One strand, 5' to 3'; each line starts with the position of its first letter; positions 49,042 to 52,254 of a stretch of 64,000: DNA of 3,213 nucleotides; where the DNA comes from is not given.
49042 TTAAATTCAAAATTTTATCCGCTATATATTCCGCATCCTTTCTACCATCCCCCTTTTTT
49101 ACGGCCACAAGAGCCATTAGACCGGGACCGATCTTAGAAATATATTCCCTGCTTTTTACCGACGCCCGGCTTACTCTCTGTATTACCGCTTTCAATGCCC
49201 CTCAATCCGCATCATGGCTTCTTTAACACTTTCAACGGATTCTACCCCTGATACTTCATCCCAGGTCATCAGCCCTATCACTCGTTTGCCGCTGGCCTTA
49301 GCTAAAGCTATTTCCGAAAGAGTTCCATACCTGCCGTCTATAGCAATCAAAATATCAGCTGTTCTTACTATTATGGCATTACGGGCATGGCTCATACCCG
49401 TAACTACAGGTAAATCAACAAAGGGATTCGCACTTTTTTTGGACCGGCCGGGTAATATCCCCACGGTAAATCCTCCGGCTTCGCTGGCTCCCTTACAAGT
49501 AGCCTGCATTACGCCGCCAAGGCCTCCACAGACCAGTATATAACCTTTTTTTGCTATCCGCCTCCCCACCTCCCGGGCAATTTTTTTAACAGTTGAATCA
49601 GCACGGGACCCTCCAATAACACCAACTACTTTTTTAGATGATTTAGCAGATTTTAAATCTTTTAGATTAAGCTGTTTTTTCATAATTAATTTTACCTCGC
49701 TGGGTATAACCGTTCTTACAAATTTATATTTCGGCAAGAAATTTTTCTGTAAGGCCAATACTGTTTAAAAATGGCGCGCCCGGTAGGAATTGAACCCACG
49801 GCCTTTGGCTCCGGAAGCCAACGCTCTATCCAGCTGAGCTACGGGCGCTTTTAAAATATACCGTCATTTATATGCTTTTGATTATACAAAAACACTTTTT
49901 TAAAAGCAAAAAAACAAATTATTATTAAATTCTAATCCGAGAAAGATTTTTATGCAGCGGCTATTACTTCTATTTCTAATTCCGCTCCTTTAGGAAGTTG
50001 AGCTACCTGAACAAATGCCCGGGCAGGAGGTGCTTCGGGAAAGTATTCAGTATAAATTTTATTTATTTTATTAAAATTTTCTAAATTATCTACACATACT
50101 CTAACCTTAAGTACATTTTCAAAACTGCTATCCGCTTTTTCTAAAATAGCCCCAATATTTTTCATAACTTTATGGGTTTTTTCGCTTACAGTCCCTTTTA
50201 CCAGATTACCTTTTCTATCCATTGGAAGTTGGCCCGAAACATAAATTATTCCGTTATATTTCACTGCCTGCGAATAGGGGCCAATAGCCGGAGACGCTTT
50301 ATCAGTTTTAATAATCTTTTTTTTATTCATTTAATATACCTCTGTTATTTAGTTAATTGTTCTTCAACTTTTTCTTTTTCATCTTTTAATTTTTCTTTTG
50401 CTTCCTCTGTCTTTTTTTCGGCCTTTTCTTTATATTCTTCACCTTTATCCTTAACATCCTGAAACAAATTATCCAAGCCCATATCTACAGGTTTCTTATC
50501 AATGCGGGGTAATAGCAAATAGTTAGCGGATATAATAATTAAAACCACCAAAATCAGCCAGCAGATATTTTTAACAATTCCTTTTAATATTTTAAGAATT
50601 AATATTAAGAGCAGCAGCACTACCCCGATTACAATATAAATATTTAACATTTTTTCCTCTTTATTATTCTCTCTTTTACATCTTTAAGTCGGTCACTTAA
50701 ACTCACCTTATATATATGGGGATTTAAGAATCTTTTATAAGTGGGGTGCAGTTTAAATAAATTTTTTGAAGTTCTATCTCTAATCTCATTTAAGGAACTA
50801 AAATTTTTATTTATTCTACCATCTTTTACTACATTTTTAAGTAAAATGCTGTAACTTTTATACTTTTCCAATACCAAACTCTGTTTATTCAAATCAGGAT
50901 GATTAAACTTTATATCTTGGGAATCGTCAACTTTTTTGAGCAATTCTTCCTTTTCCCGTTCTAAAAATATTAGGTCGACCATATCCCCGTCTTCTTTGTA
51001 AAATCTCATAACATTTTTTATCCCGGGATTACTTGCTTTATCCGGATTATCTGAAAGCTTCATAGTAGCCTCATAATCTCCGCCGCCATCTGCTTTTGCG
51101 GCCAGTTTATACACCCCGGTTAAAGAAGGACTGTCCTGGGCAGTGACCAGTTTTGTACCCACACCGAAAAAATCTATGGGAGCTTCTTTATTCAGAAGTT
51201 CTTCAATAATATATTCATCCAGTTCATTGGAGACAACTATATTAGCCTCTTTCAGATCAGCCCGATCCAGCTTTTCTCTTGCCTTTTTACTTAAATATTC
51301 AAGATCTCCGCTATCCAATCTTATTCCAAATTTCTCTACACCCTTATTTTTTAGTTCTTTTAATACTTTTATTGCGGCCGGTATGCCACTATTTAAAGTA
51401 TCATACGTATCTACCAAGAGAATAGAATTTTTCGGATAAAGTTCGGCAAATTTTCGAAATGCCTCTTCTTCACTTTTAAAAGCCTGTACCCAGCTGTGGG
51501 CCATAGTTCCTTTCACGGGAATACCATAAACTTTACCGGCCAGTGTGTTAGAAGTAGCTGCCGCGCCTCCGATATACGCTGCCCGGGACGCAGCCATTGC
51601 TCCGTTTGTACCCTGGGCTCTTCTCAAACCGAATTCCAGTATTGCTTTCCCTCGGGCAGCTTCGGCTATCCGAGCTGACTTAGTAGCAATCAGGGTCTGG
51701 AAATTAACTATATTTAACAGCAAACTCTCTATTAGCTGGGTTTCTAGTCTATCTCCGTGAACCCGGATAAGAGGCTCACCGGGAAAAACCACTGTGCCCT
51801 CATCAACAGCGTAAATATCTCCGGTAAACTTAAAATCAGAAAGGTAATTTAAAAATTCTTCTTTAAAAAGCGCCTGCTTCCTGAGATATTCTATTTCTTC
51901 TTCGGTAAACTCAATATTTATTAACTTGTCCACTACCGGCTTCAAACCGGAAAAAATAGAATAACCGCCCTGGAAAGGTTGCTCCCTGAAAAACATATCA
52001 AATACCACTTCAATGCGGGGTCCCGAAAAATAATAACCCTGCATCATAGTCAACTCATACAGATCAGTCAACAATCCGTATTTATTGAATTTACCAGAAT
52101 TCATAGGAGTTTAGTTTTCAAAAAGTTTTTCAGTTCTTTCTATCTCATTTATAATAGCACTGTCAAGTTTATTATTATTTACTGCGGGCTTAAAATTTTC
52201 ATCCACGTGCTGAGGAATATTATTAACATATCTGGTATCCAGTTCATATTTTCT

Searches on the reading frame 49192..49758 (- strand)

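Call 3: search_protein_families(library=pfam, proteins=[window:49192-49758:-], max_evalue=0.01)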
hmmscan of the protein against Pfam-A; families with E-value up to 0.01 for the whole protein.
window:49192-49758:- (188 aa): 3 families
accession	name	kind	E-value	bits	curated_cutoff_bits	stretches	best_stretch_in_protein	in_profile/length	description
PF18306.6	LDcluster4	-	2.4e-45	154.3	26.3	1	43-180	2-139/151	SLOG cluster4 family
PF03641.19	Lysine_decarbox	-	2.3e-05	25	27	1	84-150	1-69/131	Possible lysine decarboxylase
PF02481.21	DNA_processg_A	-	3.5e-05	23.5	29.6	1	36-106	38-108/212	DNA recombination-mediator protein A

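Call 4: search_protein_families(library=ncbifam, proteins=[window:49192-49758:-], max_evalue=0.01)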
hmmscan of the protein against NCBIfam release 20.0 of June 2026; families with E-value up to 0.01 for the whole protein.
window:49192-49758:- (188 aa): 4 families
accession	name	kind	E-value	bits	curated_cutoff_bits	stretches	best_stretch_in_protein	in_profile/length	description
TIGR00725.1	TIGR00725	hypoth_equivalog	3.3e-39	133.9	106.9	1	44-165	3-124/159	TIGR00725 family protein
TIGR00730.1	TIGR00730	subfamily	2.6e-16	59.8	96.35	1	44-150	2-113/178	TIGR00730 family Rossman fold protein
NF058542.1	CtkRMPhLog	equivalog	3.7e-10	40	300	1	53-157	13-120/177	cytokinin riboside 5'-monophosphate phosphoribohydrolase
TIGR00732.1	dprA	equivalog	0.00073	18.8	191.15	1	40-104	42-106/220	DNA-processing protein DprA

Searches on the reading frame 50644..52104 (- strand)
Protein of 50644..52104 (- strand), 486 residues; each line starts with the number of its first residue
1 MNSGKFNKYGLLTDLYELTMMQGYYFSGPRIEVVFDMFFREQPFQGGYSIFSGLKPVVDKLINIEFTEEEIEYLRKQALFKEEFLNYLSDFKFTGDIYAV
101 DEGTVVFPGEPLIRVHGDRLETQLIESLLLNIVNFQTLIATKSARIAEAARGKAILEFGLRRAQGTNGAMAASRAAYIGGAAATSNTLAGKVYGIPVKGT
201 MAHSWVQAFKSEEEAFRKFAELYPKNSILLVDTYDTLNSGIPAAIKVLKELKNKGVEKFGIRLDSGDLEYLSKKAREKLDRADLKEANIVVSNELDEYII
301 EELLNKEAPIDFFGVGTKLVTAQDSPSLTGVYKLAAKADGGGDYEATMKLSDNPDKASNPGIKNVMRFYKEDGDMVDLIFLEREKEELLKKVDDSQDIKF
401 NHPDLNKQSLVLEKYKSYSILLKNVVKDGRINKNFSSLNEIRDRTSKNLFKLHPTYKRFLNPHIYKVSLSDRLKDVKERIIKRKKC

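Call 3: search_protein_families(library=pfam, proteins=[window:50644-52104:-], max_evalue=0.01)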
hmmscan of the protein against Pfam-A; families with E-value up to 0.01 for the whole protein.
window:50644-52104:- (486 aa): 5 families
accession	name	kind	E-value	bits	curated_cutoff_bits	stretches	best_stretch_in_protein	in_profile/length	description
PF17767.7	NAPRTase_N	-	1.2e-40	139.1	32.6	1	11-134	1-125/125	Nicotinate phosphoribosyltransferase (NAPRTase) N-terminal domain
PF17956.6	NAPRTase_C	-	1.3e-22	80.8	23.3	1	363-477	2-111/111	Nicotinate phosphoribosyltransferase C-terminal domain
PF04095.22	NAPRTase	-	1.4e-07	31.9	20.8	1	156-322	4-181/239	Nicotinate phosphoribosyltransferase (NAPRTase) family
PF02749.22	QRPTase_N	-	0.00025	21.6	27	1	83-133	31-78/82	Quinolinate phosphoribosyl transferase, N-terminal domain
PF01729.25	QRPTase_C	-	0.00048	20.4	23.1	1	139-318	1-157/169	Quinolinate phosphoribosyl transferase, C-terminal domain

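Call 4: search_protein_families(library=ncbifam, proteins=[window:50644-52104:-], max_evalue=0.01)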
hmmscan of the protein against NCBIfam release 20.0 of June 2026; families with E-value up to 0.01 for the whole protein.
window:50644-52104:- (486 aa): 13 families
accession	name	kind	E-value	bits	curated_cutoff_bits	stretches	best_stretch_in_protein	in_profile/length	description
NF006695.0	PRK09243.1-2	equivalog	8.5e-194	644.6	469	1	7-485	4-476/480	nicotinate phosphoribosyltransferase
TIGR01513.1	NAPRTase_put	equivalog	1.6e-178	594.3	297.4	1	10-473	1-452/452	nicotinate phosphoribosyltransferase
NF009131.0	PRK12484.1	equivalog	1.5e-158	528.3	330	1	9-484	6-444/455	nicotinate phosphoribosyltransferase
NF006694.0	PRK09243.1-1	equivalog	3.9e-152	507.3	663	1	8-483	6-475/485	nicotinate phosphoribosyltransferase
NF006696.0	PRK09243.1-3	equivalog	4e-143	477.4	503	1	7-483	10-446/451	nicotinate phosphoribosyltransferase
NF006697.0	PRK09243.1-4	equivalog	1.9e-136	455.5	776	1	8-483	8-476/488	nicotinate phosphoribosyltransferase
NF006698.0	PRK09243.1-5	equivalog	4e-95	319.1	531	1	8-454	14-420/440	nicotinate phosphoribosyltransferase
NF006415.0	PRK08662.1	equivalog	4.9e-38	130.9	243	1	82-448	59-374/381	nicotinate phosphoribosyltransferase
NF003704.0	PRK05321.1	subfamily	3.3e-28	98.8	379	1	13-358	16-375/398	nicotinate phosphoribosyltransferase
NF005529.0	PRK07188.1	equivalog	1.6e-26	93.1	378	2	96-264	79-242/358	nicotinate phosphoribosyltransferase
TIGR01514.1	NAPRTase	equivalog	4.9e-22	78.5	269.55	2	12-134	7-127/399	nicotinate phosphoribosyltransferase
NF006629.0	PRK09198.1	equivalog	5e-06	25.5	405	1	43-279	38-312/465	nicotinate phosphoribosyltransferase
TIGR00078.1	nadC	equivalog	0.00021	20.6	198.4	1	97-163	58-124/269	carboxylating nicotinate-nucleotide diphosphorylase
